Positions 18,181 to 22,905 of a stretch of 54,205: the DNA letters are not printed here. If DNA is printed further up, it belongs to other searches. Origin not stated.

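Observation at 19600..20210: PolC retains the exonuclease insert but has lost the DEDDh proofreading motifs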

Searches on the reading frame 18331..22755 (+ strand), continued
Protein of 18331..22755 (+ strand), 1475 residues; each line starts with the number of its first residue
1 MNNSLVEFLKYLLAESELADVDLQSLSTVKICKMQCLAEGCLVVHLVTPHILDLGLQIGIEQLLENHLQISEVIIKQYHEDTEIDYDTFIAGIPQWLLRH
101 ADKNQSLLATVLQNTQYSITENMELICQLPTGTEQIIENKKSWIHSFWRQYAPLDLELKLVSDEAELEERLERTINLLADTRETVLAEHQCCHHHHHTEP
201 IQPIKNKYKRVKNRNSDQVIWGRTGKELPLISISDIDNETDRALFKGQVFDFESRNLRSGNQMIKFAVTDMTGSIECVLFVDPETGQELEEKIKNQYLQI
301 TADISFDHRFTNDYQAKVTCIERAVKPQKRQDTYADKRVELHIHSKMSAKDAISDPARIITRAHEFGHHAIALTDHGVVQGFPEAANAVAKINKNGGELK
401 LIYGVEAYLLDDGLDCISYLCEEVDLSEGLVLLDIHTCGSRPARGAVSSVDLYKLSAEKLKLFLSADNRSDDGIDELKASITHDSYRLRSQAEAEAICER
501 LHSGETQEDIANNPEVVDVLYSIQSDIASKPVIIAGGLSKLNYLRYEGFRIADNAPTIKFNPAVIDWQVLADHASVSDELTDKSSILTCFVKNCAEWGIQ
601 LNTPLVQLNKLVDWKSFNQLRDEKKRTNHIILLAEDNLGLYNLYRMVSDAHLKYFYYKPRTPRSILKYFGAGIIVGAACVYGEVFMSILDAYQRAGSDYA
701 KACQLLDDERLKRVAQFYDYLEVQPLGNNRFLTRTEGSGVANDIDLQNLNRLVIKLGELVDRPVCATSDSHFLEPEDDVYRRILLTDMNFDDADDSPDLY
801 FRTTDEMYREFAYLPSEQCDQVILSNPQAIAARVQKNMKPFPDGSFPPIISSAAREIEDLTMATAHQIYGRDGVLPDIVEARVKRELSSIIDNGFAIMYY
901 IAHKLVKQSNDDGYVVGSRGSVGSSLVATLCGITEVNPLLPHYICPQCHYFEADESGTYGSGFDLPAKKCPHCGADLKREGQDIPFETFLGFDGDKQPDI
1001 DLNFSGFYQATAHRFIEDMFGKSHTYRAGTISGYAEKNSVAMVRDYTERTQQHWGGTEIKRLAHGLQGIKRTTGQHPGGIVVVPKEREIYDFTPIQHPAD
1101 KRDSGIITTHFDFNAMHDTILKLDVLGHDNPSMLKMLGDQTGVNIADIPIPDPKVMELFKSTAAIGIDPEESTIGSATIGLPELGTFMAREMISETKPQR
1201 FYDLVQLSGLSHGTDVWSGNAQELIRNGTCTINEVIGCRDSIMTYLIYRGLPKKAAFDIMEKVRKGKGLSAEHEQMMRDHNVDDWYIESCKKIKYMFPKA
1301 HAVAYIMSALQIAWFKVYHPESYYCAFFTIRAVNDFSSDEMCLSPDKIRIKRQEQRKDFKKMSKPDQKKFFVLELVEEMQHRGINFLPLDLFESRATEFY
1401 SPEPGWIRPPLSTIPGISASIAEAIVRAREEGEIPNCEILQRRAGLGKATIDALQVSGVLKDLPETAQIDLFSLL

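Call 27: find_related_loci(query=window:18331-22755:+, collection=genome_contigs, flank=3000)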
Query window:18331-22755:+ (1475 aa) in genome_contigs; peptide patterns used: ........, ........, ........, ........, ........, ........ (x = any residue, [..] = any of these).
98 stretches matched a pattern; 58 encode a relative of the query (tblastn E <= 1e-3); 58 distinct loci.
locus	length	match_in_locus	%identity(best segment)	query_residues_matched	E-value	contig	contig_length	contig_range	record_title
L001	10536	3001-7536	60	1-1475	0e+0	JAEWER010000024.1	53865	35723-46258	MAG: Bacillota bacterium isolate OH_PBlB_152 k127_1342746, whole genome shotgun sequence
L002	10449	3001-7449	49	1-1475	0e+0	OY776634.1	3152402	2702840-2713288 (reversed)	MAG: uncultured Saccharofermentans sp. isolate 458ea057-a119-4e25-ad7c-619b59e424da genome assembly, chromosome: 1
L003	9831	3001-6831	54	198-1475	0e+0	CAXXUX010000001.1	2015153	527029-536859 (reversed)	MAG: uncultured Saccharofermentans sp. isolate 009b34df-6986-4c74-874c-2c53a54848ac genome assembly, contig: contig_1, w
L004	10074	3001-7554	49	1-1475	0e+0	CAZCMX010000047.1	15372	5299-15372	MAG TPA_asm: uncultured Mageeibacillus sp. isolate SRP263991_co4_504 genome assembly, contig: NODE_5701_length_15372_cov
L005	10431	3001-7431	49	40-1475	0e+0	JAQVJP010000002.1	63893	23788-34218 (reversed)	MAG: Eubacteriales bacterium isolate STE_66 NODE_727_length_63893_cov_10.217200_Sandtown_E, whole genome shotgun sequenc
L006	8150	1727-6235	48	3-1475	0e+0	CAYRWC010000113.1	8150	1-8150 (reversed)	MAG TPA_asm: uncultured Oscillospiraceae bacterium isolate SRP216815_co1_59 genome assembly, contig: NODE_12425_length_8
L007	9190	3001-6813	53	206-1475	0e+0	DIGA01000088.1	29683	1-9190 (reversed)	MAG TPA_asm: Mageeibacillus sp. UBA5734 UBA5734_contig_2647, whole genome shotgun sequence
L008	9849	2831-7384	53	1-1475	0e+0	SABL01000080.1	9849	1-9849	MAG: Clostridia bacterium isolate INTA.CYC.091 contig-100_6183, whole genome shotgun sequence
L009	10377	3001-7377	48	26-1475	0e+0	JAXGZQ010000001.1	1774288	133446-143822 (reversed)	MAG: Clostridia bacterium isolate AnMBR.bin540 bin540_1, whole genome shotgun sequence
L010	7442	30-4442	47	26-1475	0e+0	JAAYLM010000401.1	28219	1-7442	MAG: Oscillospiraceae bacterium isolate AS15tlH2ME_27 115751_AS15, whole genome shotgun sequence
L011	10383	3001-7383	48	4-1475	0e+0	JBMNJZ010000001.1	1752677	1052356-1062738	MAG: Saccharofermentanales bacterium isolate SBF912LR0FQ0018 contig_40840, whole genome shotgun sequence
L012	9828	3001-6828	51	205-1475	0e+0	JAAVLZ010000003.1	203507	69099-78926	Oscillospiraceae bacterium HV4-5-C5C HV4-5-C5C_S3_Assembly_contig_3, whole genome shotgun sequence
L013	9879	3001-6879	49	193-1475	0e+0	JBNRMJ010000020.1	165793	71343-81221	MAG: Fastidiosipilaceae bacterium isolate UACHl04 k127_519938, whole genome shotgun sequence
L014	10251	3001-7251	46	96-1475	0e+0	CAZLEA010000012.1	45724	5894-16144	MAG TPA_asm: uncultured Oscillospiraceae bacterium isolate SRP274231_co1_49 genome assembly, contig: NODE_399_length_457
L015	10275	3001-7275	46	64-1475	0e+0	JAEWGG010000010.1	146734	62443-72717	MAG: Bacillota bacterium isolate OH_PBlB_213 k127_1036536, whole genome shotgun sequence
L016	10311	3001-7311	45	96-1475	0e+0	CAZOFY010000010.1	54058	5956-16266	MAG TPA_asm: uncultured Mageeibacillus sp. isolate SRP192927_co2_642 genome assembly, contig: NODE_567_length_54058_cov_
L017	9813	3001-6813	48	219-1475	0e+0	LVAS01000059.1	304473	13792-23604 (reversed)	MAG: Clostridiales bacterium Firm_13 _contig_62141, whole genome shotgun sequence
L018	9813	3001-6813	49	212-1475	0e+0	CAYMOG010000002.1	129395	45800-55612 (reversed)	MAG TPA_asm: uncultured Oscillospiraceae bacterium isolate SRP274231_co1_322 genome assembly, contig: NODE_15_length_129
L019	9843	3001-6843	48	205-1475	0e+0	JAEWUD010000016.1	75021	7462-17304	MAG: Bacillota bacterium isolate OH_SDB_170 k127_351307, whole genome shotgun sequence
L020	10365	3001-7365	49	40-1475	0e+0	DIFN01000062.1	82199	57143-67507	MAG TPA_asm: Mageeibacillus sp. UBA5747 UBA5747_contig_2646, whole genome shotgun sequence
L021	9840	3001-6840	48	205-1475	0e+0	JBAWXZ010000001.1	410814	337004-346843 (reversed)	MAG: Eubacteriales bacterium isolate ELA076 MAG076_1, whole genome shotgun sequence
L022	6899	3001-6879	48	206-1475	0e+0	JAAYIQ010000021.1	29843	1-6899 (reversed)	MAG: Clostridiaceae bacterium isolate AS10tlH2TH_129 26467_AS10, whole genome shotgun sequence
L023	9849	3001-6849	50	204-1475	0e+0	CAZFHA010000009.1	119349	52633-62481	MAG TPA_asm: uncultured Oscillospiraceae bacterium isolate SRP242652_co2_198 genome assembly, contig: NODE_191_length_11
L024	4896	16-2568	65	624-1475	0e+0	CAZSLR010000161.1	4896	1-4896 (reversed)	MAG TPA_asm: uncultured Oscillospiraceae bacterium isolate binchicken_co168_219 genome assembly, contig: NODE_24762_leng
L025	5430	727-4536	47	210-1475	0e+0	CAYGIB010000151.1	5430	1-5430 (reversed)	MAG TPA_asm: uncultured Oscillospiraceae bacterium isolate ERP113451_co2_60 genome assembly, contig: NODE_12425_length_5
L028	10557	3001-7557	47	1-1475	0e+0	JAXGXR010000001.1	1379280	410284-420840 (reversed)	MAG: Clostridia bacterium isolate AnMBR.bin495 bin495_1, whole genome shotgun sequence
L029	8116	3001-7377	49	40-1475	0e+0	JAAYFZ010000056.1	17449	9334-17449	MAG: Clostridiaceae bacterium isolate AS09scLD_136 49246_AS09, whole genome shotgun sequence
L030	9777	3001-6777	47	210-1475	0e+0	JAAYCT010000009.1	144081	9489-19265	MAG: Clostridiaceae bacterium isolate AS06rmzACSIP_487 181420_AS06, whole genome shotgun sequence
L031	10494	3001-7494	48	1-1475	0e+0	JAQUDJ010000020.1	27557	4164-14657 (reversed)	MAG: Eubacteriales bacterium isolate STCSWMC_151 NODE_3900_length_27557_cov_11.837404_ST_CSWMC, whole genome shotgun seq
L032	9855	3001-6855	48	199-1475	0e+0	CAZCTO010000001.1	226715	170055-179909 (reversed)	MAG TPA_asm: uncultured Oscillospiraceae bacterium isolate SRP263991_co7_835 genome assembly, contig: NODE_14_length_226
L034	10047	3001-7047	54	209-1475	0e+0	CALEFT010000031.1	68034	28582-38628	MAG TPA_asm: uncultured Clostridia bacterium isolate SRR6425803_bin.121_CONCOCT_v1.1_MAG genome assembly, contig: ERZ176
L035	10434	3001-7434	48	1-1475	0e+0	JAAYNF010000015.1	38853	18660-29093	MAG: Clostridiaceae bacterium isolate AS21ysBPME_118 18077_AS21, whole genome shotgun sequence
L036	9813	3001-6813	54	206-1475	0e+0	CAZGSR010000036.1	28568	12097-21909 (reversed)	MAG TPA_asm: uncultured Mageeibacillus sp. isolate binchicken_co27_475 genome assembly, contig: NODE_2833_length_28568_c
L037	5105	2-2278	59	716-1475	0e+0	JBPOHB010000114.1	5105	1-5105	MAG: Bacillota bacterium isolate MAG_89 c_000000079168, whole genome shotgun sequence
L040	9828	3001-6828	51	205-1475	0e+0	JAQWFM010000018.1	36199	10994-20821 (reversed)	MAG: Oscillospiraceae bacterium isolate STF2_99 NODE_2409_length_36199_cov_4.819001_Sandtown_F2, whole genome shotgun se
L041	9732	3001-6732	40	202-1475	0e+0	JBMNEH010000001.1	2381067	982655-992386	MAG: Christensenellales bacterium isolate SBF912LR0FQ0015 contig_8008, whole genome shotgun sequence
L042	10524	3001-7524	48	3-1475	0e+0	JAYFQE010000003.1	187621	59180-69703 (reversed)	MAG: Clostridiaceae bacterium isolate CA_164 c_CA_000000026887, whole genome shotgun sequence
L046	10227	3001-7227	51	147-1475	0e+0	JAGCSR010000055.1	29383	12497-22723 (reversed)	MAG: Clostridiales bacterium isolate RGIG10087 Yak_Rumen-1__c2370835, whole genome shotgun sequence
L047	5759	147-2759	61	603-1475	0e+0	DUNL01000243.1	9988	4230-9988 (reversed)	MAG TPA_asm: Clostridiaceae bacterium isolate AS05jafATM_70 80154_AS05, whole genome shotgun sequence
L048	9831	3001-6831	54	200-1475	0e+0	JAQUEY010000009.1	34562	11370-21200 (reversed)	MAG: Eubacteriales bacterium isolate STCSWMC_189 NODE_2609_length_34562_cov_6.056309_ST_CSWMC, whole genome shotgun sequ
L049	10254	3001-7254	48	60-1475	0e+0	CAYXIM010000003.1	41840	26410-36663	MAG TPA_asm: uncultured Oscillospiraceae bacterium isolate binchicken_co39_266 genome assembly, contig: NODE_2184_length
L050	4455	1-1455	66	990-1475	0e+0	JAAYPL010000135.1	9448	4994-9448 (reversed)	MAG: Clostridiaceae bacterium isolate AS22ysBPME_212 154263_AS22, whole genome shotgun sequence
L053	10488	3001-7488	48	4-1475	0e+0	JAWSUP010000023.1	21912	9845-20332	MAG: Bacillota bacterium isolate B4G8CH4-14 NODE_614_length_21912_cov_4.467356, whole genome shotgun sequence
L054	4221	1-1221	66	1068-1475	1e-177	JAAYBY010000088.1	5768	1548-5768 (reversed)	MAG: Clostridiaceae bacterium isolate AS06rmzACSIP_365 100873_AS06, whole genome shotgun sequence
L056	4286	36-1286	61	1058-1475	2e-157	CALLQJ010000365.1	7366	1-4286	MAG TPA_asm: uncultured Fastidiosipila sp. isolate SRR6713629_bin.56_CONCOCT_v1.1_MAG genome assembly, contig: ERZ794981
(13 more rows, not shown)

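Call 38: find_encoding_contigs(protein=P0002, flank=10000, max_places=2)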
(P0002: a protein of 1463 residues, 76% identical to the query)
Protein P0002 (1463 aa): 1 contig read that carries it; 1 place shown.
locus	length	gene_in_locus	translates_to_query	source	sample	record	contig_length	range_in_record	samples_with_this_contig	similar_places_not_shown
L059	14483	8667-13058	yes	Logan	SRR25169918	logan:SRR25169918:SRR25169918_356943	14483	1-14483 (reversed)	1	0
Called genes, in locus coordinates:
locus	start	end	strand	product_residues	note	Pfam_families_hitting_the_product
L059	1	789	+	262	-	?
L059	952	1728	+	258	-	PF00318:Ribosomal_S2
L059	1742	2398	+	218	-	PF25025:EF-Ts_N, PF00889:EF_TS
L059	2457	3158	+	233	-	PF00696:AA_kinase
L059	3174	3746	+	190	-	PF01765:RRF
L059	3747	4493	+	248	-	PF01255:Prenyltransf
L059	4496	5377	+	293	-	PF01148:CTP_transf_1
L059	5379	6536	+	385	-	PF02670:DXP_reductoisom, PF08436:DXP_redisom_C, PF13288:DXPR_C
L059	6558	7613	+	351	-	PF02163:Peptidase_M50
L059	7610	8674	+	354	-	PF04551:GcpE, PF26540:GcpE_C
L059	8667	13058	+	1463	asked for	PF02811:PHP, PF07733:DNA_pol3_alpha, PF17657:DNA_pol3_finger, PF14579:HHH_6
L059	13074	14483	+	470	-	?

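Call 50: list_cluster_members(proteins=[P0001, P0003, P0004])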
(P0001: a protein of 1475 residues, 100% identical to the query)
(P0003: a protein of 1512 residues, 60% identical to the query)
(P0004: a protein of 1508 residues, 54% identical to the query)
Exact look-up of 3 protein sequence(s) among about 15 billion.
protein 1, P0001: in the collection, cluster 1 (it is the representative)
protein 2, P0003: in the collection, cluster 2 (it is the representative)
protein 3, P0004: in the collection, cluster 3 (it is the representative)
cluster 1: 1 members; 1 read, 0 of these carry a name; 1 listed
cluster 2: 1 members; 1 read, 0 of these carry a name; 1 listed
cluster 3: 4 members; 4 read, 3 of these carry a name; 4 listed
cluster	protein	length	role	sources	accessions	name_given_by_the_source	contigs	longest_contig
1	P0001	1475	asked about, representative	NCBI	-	-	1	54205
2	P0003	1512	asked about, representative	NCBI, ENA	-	-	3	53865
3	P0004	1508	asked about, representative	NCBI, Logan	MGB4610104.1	MAG: PolC-type DNA polymerase III [Saccharofermentanales bacterium]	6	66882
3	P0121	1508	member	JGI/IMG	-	DNA polymerase-3 subunit alpha (Gram-positive type)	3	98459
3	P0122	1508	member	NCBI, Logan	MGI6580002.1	MAG: PolC-type DNA polymerase III [Saccharofermentanales bacterium]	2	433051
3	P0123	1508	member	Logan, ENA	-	-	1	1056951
